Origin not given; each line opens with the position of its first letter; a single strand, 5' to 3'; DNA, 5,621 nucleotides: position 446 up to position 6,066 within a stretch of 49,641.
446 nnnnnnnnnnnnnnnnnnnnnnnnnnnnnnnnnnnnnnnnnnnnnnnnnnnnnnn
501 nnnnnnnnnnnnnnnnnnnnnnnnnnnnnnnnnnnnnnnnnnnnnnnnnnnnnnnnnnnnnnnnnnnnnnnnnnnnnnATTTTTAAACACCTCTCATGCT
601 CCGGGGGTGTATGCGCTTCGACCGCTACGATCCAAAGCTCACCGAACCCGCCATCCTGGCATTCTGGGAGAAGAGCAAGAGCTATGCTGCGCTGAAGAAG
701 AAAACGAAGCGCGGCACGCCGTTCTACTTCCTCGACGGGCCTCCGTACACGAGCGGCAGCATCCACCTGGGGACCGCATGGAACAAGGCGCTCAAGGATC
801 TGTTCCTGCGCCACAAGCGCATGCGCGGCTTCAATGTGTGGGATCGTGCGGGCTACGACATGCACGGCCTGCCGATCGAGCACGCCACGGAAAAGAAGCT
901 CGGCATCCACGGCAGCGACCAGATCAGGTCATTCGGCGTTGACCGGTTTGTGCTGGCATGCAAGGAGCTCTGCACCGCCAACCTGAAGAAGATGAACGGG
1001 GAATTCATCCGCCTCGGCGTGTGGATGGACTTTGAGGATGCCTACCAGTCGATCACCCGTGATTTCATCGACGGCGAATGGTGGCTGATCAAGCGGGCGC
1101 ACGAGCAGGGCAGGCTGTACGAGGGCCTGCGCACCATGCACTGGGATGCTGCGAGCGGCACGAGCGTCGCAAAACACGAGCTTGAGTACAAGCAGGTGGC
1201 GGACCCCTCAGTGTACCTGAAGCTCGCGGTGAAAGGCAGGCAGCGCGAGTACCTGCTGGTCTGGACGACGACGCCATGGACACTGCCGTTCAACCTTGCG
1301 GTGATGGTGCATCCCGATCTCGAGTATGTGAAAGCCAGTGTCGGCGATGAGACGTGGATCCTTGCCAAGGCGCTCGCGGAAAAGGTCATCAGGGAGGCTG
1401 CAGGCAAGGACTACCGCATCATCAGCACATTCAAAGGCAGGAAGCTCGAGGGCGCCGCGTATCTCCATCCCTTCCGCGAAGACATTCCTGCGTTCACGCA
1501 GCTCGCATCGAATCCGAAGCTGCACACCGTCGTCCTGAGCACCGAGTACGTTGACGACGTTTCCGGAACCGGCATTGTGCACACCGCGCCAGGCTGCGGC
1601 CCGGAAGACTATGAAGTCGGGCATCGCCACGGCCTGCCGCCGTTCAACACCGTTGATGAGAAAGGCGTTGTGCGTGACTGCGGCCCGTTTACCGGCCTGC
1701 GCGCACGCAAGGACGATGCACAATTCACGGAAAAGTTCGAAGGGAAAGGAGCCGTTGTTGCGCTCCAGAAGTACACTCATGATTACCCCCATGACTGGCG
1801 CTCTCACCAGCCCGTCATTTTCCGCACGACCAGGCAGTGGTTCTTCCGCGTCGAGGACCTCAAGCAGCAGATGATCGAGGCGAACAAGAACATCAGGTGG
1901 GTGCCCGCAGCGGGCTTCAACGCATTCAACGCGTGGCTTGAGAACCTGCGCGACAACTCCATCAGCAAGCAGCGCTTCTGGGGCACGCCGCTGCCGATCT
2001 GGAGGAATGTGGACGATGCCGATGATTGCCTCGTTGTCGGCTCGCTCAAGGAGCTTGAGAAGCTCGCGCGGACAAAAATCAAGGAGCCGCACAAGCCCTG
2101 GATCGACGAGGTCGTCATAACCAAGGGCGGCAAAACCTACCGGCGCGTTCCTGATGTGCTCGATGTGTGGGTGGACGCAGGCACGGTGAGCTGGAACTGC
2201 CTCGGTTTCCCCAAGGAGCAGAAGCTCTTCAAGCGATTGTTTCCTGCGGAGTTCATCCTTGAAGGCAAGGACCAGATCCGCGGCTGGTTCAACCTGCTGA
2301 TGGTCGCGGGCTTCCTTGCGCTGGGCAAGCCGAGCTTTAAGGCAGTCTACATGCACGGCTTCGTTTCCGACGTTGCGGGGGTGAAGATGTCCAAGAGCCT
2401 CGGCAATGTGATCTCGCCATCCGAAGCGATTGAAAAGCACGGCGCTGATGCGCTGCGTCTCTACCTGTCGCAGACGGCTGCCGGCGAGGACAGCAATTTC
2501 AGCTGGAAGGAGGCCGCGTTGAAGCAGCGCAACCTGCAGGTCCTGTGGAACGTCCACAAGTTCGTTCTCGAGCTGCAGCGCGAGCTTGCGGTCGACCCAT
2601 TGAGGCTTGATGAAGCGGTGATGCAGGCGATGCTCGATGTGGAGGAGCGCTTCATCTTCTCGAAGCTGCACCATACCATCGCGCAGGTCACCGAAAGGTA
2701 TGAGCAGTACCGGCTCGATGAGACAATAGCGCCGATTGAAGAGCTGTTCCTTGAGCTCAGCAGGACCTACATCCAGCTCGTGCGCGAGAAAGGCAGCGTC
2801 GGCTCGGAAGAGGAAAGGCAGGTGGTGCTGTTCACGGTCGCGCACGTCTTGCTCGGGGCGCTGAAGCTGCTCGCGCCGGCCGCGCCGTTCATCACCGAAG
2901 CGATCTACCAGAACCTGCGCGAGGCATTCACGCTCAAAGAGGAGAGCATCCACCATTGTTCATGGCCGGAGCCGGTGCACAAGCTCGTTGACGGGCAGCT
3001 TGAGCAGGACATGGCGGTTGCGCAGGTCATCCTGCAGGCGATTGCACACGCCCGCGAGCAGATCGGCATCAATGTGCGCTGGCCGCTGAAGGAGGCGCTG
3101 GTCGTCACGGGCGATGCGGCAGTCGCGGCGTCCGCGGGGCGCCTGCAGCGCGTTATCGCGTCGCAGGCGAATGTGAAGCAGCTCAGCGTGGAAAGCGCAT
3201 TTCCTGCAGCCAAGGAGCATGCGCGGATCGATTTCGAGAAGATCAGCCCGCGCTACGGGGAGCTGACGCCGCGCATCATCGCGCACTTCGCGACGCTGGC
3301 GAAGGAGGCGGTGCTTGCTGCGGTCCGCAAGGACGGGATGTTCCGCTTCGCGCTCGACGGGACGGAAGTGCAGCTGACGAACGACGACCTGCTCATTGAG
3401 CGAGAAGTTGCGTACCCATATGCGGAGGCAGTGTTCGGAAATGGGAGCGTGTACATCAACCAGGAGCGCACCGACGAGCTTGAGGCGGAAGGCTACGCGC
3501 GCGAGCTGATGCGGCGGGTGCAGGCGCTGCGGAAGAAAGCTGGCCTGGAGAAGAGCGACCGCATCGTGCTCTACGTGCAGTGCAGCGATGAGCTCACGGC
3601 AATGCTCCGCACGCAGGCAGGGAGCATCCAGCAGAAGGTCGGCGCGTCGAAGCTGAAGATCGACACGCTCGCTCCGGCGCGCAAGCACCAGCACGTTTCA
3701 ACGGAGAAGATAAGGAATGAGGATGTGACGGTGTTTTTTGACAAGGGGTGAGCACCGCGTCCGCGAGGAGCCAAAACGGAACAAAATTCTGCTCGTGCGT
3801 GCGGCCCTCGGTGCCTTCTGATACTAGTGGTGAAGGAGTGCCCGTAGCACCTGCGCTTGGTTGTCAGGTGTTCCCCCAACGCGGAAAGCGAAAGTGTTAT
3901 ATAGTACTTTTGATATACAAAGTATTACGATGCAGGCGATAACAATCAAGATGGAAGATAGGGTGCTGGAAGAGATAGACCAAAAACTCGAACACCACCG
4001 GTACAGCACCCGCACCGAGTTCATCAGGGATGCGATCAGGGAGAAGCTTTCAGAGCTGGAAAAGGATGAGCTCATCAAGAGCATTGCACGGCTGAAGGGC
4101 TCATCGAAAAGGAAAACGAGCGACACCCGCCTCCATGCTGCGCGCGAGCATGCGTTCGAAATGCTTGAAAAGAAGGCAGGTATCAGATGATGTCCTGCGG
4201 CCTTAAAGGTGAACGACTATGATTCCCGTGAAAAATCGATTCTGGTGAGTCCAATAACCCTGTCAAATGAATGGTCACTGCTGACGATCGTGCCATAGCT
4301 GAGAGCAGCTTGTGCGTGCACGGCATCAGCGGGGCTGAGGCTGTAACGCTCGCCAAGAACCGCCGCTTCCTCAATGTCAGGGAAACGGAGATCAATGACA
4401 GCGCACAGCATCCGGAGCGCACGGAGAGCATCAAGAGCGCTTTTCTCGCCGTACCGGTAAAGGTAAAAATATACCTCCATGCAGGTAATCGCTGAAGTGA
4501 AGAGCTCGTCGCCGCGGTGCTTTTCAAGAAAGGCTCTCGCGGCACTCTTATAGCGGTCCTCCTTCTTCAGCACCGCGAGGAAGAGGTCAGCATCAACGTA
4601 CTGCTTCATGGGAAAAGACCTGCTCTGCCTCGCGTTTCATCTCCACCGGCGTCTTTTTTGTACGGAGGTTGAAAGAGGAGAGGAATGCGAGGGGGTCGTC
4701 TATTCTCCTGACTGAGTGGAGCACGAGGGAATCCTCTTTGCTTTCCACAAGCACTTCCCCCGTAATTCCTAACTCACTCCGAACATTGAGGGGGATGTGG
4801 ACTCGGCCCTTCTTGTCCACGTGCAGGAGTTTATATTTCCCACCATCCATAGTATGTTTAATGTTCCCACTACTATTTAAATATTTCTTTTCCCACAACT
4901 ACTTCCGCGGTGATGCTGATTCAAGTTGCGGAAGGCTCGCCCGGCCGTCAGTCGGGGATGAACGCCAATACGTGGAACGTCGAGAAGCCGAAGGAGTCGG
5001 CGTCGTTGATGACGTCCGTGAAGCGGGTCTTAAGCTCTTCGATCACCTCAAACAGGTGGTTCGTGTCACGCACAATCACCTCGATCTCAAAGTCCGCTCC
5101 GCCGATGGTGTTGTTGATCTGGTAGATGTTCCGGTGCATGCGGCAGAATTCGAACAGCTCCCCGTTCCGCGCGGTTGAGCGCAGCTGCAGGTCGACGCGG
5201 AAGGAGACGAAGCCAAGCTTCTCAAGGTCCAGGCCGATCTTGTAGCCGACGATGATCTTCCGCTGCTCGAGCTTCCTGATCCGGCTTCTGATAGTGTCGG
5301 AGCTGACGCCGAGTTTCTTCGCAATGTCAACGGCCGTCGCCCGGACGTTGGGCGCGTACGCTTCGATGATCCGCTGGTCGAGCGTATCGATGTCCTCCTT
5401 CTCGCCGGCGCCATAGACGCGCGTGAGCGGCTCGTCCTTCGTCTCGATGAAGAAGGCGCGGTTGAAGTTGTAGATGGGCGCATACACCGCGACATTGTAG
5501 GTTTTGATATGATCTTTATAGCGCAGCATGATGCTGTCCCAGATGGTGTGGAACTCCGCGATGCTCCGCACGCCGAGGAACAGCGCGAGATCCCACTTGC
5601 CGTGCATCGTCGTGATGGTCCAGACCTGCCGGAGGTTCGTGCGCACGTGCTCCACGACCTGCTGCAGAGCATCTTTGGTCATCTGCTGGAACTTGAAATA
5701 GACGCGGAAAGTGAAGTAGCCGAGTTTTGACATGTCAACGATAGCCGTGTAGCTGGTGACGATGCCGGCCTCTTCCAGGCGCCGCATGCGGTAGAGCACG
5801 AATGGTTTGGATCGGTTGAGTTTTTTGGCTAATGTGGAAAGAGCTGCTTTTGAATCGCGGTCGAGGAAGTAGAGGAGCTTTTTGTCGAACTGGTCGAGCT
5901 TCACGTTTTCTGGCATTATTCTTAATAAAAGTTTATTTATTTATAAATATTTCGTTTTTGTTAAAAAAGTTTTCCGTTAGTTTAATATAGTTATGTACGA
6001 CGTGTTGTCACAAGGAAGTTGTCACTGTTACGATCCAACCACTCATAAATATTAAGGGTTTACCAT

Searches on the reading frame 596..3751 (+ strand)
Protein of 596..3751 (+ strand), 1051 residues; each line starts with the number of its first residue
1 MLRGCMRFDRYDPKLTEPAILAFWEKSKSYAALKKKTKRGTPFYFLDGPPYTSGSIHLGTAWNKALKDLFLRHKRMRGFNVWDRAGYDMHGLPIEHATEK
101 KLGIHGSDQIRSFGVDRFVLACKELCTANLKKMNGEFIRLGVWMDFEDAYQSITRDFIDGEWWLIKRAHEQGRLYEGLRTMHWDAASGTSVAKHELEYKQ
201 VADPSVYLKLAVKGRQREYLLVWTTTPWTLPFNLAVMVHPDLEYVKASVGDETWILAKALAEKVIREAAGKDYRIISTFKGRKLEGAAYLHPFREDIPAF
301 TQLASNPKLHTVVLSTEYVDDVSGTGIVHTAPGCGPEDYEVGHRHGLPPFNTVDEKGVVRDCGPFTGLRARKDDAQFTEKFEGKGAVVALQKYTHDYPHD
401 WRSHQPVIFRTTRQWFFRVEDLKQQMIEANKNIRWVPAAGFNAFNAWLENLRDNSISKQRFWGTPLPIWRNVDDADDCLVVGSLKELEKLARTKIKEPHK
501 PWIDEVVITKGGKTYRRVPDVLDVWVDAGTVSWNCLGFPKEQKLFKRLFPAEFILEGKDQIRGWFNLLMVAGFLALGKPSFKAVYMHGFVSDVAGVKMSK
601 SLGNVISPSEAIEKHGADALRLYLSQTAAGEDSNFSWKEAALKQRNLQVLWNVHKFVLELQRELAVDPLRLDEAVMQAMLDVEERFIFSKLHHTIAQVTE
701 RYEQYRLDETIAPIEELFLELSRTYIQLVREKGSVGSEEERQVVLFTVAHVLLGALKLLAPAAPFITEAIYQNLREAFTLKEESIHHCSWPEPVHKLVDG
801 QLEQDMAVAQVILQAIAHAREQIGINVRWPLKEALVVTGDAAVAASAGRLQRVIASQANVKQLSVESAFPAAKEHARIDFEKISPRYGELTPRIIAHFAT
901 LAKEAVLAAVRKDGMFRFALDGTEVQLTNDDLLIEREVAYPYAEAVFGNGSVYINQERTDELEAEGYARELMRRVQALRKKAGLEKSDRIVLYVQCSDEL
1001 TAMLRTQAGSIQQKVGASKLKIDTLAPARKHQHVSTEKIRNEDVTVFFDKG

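Call 16: search_protein_families(library=pfam, proteins=[window:596-3751:+], max_evalue=0.001)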
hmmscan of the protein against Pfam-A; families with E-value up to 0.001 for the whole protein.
window:596-3751:+ (1051 aa): 5 families
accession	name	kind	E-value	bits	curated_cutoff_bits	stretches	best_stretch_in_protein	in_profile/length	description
PF00133.28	tRNA-synt_1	-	1.7e-113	379.9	22.7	1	20-636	2-414/414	tRNA synthetases class I (I, L, M and V)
PF08264.19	Anticodon_1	-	2.7e-29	102.4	25.1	1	685-833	2-146/148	Anticodon-binding domain of tRNA ligase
PF19302.4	DUF5915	-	2e-26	93.2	27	1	852-1025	2-175/195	Domain of unknown function (DUF5915)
PF09334.17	tRNA-synt_1g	-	2.6e-24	86.2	20.1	2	542-641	269-372/391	tRNA synthetases class I (M)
PF01406.26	tRNA-synt_1e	-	1.3e-05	25.2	27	1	579-636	235-292/301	tRNA synthetases class I (C) catalytic domain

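Call 76: find_homologous_proteins(query=window:596-3748:+, max_evalue=1e-50)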
Query window:596-3748:+ (1051 aa): 7991 proteins with E <= 1e-50 among 8000 candidates; the best 120 are listed.
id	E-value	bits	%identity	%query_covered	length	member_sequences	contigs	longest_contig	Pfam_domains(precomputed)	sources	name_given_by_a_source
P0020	0.0e+0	2223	92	100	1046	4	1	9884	PF09334.18,PF01406.26,PF08264.20,PF00133.29,PF19302.5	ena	-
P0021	0.0e+0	1597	65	99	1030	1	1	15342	PF09334.18,PF01406.26,PF08264.20,PF00133.29,PF19302.5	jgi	jgi:isoleucyl-tRNA synthetase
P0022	0.0e+0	1552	62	99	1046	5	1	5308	PF09334.18,PF01406.26,PF08264.20,PF01921.25,PF00133.29,PF19302.5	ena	-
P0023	0.0e+0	1523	60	99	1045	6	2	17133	PF09334.18,PF01406.26,PF08264.20,PF01921.25,PF00133.29,PF19302.5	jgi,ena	-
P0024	0.0e+0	1502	60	99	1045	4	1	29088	PF09334.18,PF01406.26,PF08264.20,PF01921.25,PF00133.29,PF19302.5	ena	-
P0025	0.0e+0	1475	60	99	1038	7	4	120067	PF09334.18,PF01406.26,PF08264.20,PF01921.25,PF00133.29,PF19302.5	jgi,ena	-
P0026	0.0e+0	1447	59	98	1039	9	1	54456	PF09334.18,PF01406.26,PF08264.20,PF00133.29,PF19302.5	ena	-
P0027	0.0e+0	1363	55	99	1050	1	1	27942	PF09334.18,PF01406.26,PF08264.20,PF00133.29,PF19302.5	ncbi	-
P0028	0.0e+0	1356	56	100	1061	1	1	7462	PF09334.18,PF01406.26,PF08264.20,PF01921.25,PF00133.29,PF19302.5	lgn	-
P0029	0.0e+0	1333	55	99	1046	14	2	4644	PF09334.18,PF01406.26,PF08264.20,PF01921.25,PF00133.29,PF19302.5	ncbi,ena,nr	ncbi:TPA: isoleucine--tRNA ligase [Candidatus Woesearchaeota archaeon]|nr:isoleucine--tRNA ligase [C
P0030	0.0e+0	1322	53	99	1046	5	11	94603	PF09334.18,PF01406.26,PF08264.20,PF01921.25,PF00133.29,PF19302.5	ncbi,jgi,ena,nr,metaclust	ncbi:MAG: isoleucyl-tRNA synthetase [archaeon GW2011_AR9]|nr:MAG: isoleucyl-tRNA synthetase [archaeo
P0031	0.0e+0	1314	54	99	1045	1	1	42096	PF09334.18,PF01406.26,PF08264.20,PF01921.25,PF00133.29,PF19302.5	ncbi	-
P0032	0.0e+0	1314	55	99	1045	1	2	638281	PF09334.18,PF01406.26,PF08264.20,PF01921.25,PF00133.29,PF19302.5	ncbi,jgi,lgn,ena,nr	ncbi:isoleucine--tRNA ligase [Candidatus Woesearchaeota archaeon CG10_big_fil_rev_8_21_14_0_10_45_16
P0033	0.0e+0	1314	53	99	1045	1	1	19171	PF09334.18,PF01406.26,PF08264.20,PF01921.25,PF00133.29,PF19302.5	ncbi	-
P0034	0.0e+0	1313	54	99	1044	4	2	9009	PF09334.18,PF08264.20,PF00133.29,PF19302.5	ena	-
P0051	0.0e+0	1295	53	99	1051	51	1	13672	PF09334.18,PF08264.20,PF00133.29,PF19302.5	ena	-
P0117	0.0e+0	1271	53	99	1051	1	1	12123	PF09334.18,PF01406.26,PF08264.20,PF00133.29,PF19302.5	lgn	-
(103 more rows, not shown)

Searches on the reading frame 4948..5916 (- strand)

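Call 95: search_protein_families(library=pfam, proteins=[window:4948-5916:-], max_evalue=0.001)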
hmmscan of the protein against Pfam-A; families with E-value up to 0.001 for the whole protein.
window:4948-5916:- (322 aa): 14 families
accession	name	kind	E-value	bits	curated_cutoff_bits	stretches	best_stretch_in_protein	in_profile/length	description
PF13404.12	HTH_AsnC-type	-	5.9e-19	68.1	27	2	176-217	1-42/42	AsnC-type helix-turn-helix domain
PF13412.12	HTH_24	-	2.3e-18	66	21.9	2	7-54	1-48/48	Winged helix-turn-helix DNA-binding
PF12840.13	HTH_20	-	7.6e-09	35.8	27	0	19-55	14-50/51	Helix-turn-helix domain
PF01047.28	MarR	-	1.3e-07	31.9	24.6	0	15-56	9-50/59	MarR family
PF08279.18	HTH_11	-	5e-07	29.9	25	0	194-218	17-41/55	HTH domain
PF13730.12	HTH_36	-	4.3e-06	26.9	25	1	198-222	31-55/55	Helix-turn-helix domain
PF01037.27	AsnC_trans_reg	-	5.7e-06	26.6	25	0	83-129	10-55/73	Lrp/AsnC ligand binding domain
PF12802.13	MarR_2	-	6.2e-06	26.7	27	0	191-222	20-50/61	MarR family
PF04967.18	HTH_10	-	1.5e-05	25.1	23.1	0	192-219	23-50/53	HTH DNA binding domain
PF22451.2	NirdL-like_HTH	-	5.1e-05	23.2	27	0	197-222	21-46/47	Siroheme decarboxylase NirDL-like HTH domain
PF01978.25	TrmB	-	0.00026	21.2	25.6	0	192-219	22-49/68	Sugar-specific transcriptional regulator TrmB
PF13518.12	HTH_28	-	0.00027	21.4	25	0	182-218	4-38/52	Helix-turn-helix domain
PF01022.26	HTH_5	-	0.00031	21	22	0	13-55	6-47/47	Bacterial regulatory protein, arsR family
PF13556.12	HTH_30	-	0.00032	20.9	27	0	197-218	17-38/59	PucR C-terminal helix-turn-helix domain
